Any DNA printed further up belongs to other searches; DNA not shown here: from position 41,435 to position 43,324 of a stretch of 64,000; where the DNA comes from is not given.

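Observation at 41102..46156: Intact four-gene operon: unknown protein, Zn-ribbon/degenerate PilB-like pseudo-ATPase, REC-like/Ser-Thr kinase, sigma54 activator, all with altered catalytic or contact motifs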

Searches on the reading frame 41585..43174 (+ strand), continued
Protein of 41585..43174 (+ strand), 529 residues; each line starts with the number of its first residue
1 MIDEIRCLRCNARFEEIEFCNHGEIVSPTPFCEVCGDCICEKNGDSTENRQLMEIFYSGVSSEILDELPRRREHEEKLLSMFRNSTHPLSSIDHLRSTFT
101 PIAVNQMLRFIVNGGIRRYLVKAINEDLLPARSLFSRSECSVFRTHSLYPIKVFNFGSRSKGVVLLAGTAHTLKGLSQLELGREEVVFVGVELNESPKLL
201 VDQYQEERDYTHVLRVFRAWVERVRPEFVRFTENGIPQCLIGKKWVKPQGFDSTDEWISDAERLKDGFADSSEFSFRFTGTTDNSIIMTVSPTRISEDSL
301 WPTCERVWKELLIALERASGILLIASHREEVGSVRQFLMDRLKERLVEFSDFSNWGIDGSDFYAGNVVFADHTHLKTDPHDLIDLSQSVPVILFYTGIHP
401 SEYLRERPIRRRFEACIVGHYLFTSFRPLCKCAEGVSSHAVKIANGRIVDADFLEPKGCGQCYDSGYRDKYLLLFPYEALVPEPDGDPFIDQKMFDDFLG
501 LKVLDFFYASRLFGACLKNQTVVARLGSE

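Call 40: predict_structure(alignment_id=A2)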
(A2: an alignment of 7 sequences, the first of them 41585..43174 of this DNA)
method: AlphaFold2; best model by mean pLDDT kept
length: 529 residues; sequences in the alignment: 7
mean_pLDDT: 65.5   pTM: 0.37
mean pLDDT of the five models: 65.5, 65.4, 64.6, 63.1, 62.6
residues with pLDDT >= 90: 21; 70-90: 224; 50-70: 159; < 50: 125
segments of 3 or more residues with pLDDT < 50: 1-3, 24-28, 41-44, 55-61, 207-210, 425-446, 455-482, 486-529
pLDDT, mean of each block of 10 residues (from residue 1): 51 55 45 55 51 49 56 83 87 80 79 76 85 84 81 83 86 83 82 65 54 69 71 76 66 63 69 71 76 56 58 74 72 82 84 67 74 87 88 77 79 78 48 41 49 47 41 45 46 40 36 34 32
secondary structure, 60 per line:
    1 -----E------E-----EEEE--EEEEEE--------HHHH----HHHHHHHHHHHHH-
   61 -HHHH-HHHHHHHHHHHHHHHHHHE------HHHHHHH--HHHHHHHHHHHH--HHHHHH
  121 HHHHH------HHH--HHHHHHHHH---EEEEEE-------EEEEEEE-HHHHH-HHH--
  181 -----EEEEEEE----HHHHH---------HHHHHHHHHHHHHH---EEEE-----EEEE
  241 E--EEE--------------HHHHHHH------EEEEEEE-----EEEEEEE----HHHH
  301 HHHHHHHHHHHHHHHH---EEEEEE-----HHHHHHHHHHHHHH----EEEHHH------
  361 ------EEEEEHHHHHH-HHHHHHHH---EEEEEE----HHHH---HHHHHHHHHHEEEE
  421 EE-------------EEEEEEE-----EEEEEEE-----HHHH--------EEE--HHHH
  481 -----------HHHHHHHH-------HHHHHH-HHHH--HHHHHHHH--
elements in order: E19-22 E25-30 H39-42 H47-59 H62-65 H67-84 H92-98 H101-112 H115-125 H137-145 E149-154 E162-168 H170-174 E186-192 H197-201 H211-224 E228-231 E237-241 E244-246 H261-267 E274-280 E286-292 H297-316 E320-325 H331-344 E349-351 E367-371 H372-377 H379-386 E390-395 H400-403 H407-416 E417-422 E436-442 E448-454 H460-463 E472-474 H477-480 H492-499 H507-512 H514-517 H520-527
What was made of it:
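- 41585..43174 (+): Gene B: 529-aa protein. It has an N-terminal Cys-rich zinc module (aa 7-40), a helical region, a GspE/PilT/VirB11-like two-domain fold with a degenerate nucleotide site, and a GspE-type tetracysteine knuckle (aa 430-471). AF2 model mean pLDDT is 65.5, with most 10-residue blocks at 70-88 over aa 70-420 (call 40).
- Tried and rejected: The 7-sequence run was used instead (call 40).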

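Call 57: search_protein_families(library=pfam, proteins=[L001:4032-7373:-, L001:3076-4035:-, L001:2186-3079:-, L001:1129-2175:-, L001:7376-7621:-, L001:7649-7984:-, L006:3125-3370:-, L006:9847-10359:-, L006:11316-12224:-, L006:14271-15290:-], max_evalue=0.01)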
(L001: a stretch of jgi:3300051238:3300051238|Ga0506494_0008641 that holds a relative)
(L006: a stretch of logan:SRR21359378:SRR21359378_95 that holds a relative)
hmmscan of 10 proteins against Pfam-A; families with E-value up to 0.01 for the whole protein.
L001:4032-7373:- (1113 aa): 2 families
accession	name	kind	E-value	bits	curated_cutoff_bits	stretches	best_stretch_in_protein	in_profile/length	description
PF19044.6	P-loop_TraG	-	1.7e-09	37.3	25.8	2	876-1025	171-318/413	TraG P-loop domain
PF03135.19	CagE_TrbE_VirB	-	0.0067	16.9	21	0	494-606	9-119/204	CagE, TrbE, VirB family, component of type IV transporter system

L001:3076-4035:- (319 aa): 0 families

L001:2186-3079:- (297 aa): 0 families

L001:1129-2175:- (348 aa): 0 families

L001:7376-7621:- (81 aa): 0 families

L001:7649-7984:- (111 aa): 1 family
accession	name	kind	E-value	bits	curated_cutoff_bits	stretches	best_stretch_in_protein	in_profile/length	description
PF04956.18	TrbC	-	2.6e-15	56.9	27.9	1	12-108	6-98/98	TrbC/VIRB2 pilin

L006:3125-3370:- (81 aa): 0 families

L006:9847-10359:- (170 aa): 0 families

L006:11316-12224:- (302 aa): 1 family
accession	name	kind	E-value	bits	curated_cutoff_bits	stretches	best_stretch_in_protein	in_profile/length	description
PF16793.10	RepB_primase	-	0.0022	18.3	24.3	1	79-164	64-148/186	RepB DNA-primase N-terminal domain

L006:14271-15290:- (339 aa): 0 families

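Call 61: fold_search(model_id=the predicted structure, library=pdb)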
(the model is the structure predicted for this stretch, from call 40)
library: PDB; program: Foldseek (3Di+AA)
matches with E <= 10: 1074; with E <= 0.001: 61
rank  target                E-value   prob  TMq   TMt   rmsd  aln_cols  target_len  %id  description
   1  4pht_C                9.7e-08  1.00  0.20  0.24  21.3       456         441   12  ATPase GspE in complex with the cytoplasmic domain of GspL from the Vibrio vulnificus type II Secretion system (released 2014-11-26)
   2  4pht_B                1.5e-07  1.00  0.21  0.24  21.5       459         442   12  ATPase GspE in complex with the cytoplasmic domain of GspL from the Vibrio vulnificus type II Secretion system (released 2014-11-26)
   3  6geb_D                3.4e-07  1.00  0.20  0.26  14.6       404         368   11  X-ray structure of the Legionella pneumophila ATPase DotB (released 2018-05-30)
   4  4pht_A                8.4e-07  1.00  0.20  0.23  21.8       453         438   12  ATPase GspE in complex with the cytoplasmic domain of GspL from the Vibrio vulnificus type II Secretion system (released 2014-11-26)
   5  6geb_B                2.6e-06  1.00  0.19  0.23  15.1       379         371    9  X-ray structure of the Legionella pneumophila ATPase DotB (released 2018-05-30)
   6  6geb_E                2.9e-06  1.00  0.24  0.31  13.5       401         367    9  X-ray structure of the Legionella pneumophila ATPase DotB (released 2018-05-30)
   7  6ok2_D                2.9e-06  1.00  0.18  0.24  14.6       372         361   11  PilT4 from Geobacter metallireducens bound to ADP: C3ocococ conformation (released 2019-11-20)
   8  6geb_C                4.2e-06  1.00  0.23  0.30  14.4       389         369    9  X-ray structure of the Legionella pneumophila ATPase DotB (released 2018-05-30)
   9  6ojz_C                5.4e-06  1.00  0.19  0.25  13.9       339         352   12  PilT4 from Geobacter metallireducens bound to ADP with partial occupancy: C3ocococ conformation (released 2019-11-20)
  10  6ojy_B                6.0e-06  1.00  0.20  0.26  13.8       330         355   13  Methylated PilT4 from Geobacter metallireducens bound to sulfate: C3ocococ conformation (released 2019-11-20)
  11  6ojz_D                7.7e-06  1.00  0.18  0.25  13.7       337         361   13  PilT4 from Geobacter metallireducens bound to ADP with partial occupancy: C3ocococ conformation (released 2019-11-20)
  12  6ojy_C                8.2e-06  1.00  0.18  0.25  14.5       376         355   13  Methylated PilT4 from Geobacter metallireducens bound to sulfate: C3ocococ conformation (released 2019-11-20)
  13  6geb_F                8.7e-06  1.00  0.19  0.24  15.1       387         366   10  X-ray structure of the Legionella pneumophila ATPase DotB (released 2018-05-30)
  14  6ok2_F                9.2e-06  1.00  0.18  0.26  13.4       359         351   12  PilT4 from Geobacter metallireducens bound to ADP: C3ocococ conformation (released 2019-11-20)
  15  6olk_A                9.8e-06  1.00  0.18  0.24  15.8       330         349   12  CryoEM structure of PilT4 from Geobacter metallireducens without adding nucleotide: C3ocococ conformation (released 2019-11-20)
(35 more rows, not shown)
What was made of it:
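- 41585..43174 (+): Foldseek top ~45 hits are almost all GspE/DotB/PilT/PilB/PilF/HP0525/TadA, E 1e-7 to 4e-4 (call 61).
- On Secretion ATPase superfamily (Pfam T2SSE PF00437; GspE/PilB/PilT/VirB11): Foldseek against PDB: the top ~45 hits are almost all members of this superfamily, E 1e-7 to 4e-4, with 320-459 aligned columns (call 61).
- The Foldseek hit list for B is almost exclusively traffic ATPases (call 61).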

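Call 73: find_related_loci(query=A2, collection=genome_contigs, flank=10000)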
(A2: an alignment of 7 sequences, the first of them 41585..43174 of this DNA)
Query A2 (529 aa) in genome_contigs; peptide patterns used: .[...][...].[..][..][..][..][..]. (x = any residue, [..] = any of these).
18 stretches matched a pattern, but none encodes a relative of the query by tblastn (E <= 1e-3).

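Call 74: find_related_loci(query=window:41585-43174:+, collection=genome_contigs, flank=10000)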
Query window:41585-43174:+ (529 aa) in genome_contigs; peptide patterns used: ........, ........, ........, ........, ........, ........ (x = any residue, [..] = any of these).
49 stretches matched a pattern, but none encodes a relative of the query by tblastn (E <= 1e-3).
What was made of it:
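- The family is absent from 185,579 GTDB species representatives (calls 73, 74), which fits a rare accessory element.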

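Call 86: search_dna_similar(query=window:41585-43174:+, collection=plasmids, mode=protein, max_evalue=0.01, max_rows=10)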
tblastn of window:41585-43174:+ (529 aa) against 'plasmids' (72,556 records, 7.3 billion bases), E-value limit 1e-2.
No match.

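Call 87: search_dna_similar(query=window:41585-43174:+, collection=phages, mode=protein, max_evalue=0.01, max_rows=10)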
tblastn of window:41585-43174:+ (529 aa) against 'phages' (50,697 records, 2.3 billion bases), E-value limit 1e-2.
No match.
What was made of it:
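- Tried and rejected: Scans of GTDB genomes (two scans, calls 73, 74), plasmids (call 86) and phages (call 87) found no relative.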

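Call 91: find_encoding_contigs(protein=P0001, flank=1000, max_places=2)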
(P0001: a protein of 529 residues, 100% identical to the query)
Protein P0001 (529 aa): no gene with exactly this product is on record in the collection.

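Call 92: search_protein_families(library=pfam, proteins=[L006:2-2545:-, L001:2-1132:-, L006:10412-10786:-, L006:10818-11144:-, L006:12190-12606:-, L005:6924-7247:-, L005:9921-10376:+, L005:10813-11184:+], max_evalue=0.01)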
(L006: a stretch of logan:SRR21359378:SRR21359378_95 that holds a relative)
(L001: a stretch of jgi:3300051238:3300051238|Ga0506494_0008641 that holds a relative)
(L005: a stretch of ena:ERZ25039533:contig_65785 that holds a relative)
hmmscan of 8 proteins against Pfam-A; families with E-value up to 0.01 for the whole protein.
L006:2-2545:- (848 aa): 2 families
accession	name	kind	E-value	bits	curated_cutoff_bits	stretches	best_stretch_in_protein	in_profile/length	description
PF03135.19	CagE_TrbE_VirB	-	0.00051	20.5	21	1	497-605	14-120/204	CagE, TrbE, VirB family, component of type IV transporter system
PF20720.3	nSTAND3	-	0.00077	19.6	27.2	1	745-776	13-44/155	Novel STAND NTPase 3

L001:2-1132:- (377 aa): 2 families
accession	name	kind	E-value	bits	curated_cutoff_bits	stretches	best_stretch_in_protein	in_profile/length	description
PF04610.19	TrbL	-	4.5e-05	23.7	25.9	1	91-321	21-214/215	TrbL/VirB6 plasmid conjugal transfer protein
PF19597.4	TrbL_4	-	0.0012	18.7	27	1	151-305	104-234/276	Conjugal transfer protein TrbL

L006:10412-10786:- (124 aa): 0 families

L006:10818-11144:- (108 aa): 0 families

L006:12190-12606:- (138 aa): 0 families

L005:6924-7247:- (107 aa): 0 families

L005:9921-10376:+ (151 aa): 1 family
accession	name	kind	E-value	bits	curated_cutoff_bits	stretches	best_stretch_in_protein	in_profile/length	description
PF09963.14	DUF2197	-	0.0032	18.2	22.2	1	45-86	4-43/56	Uncharacterized protein conserved in bacteria (DUF2197)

L005:10813-11184:+ (123 aa): 0 families
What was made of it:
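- L001: TrbC E 2.6e-15, TraG/VirB4-type P-loop E 1.7e-9, TrbL/VirB6-like (calls 57, 92).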
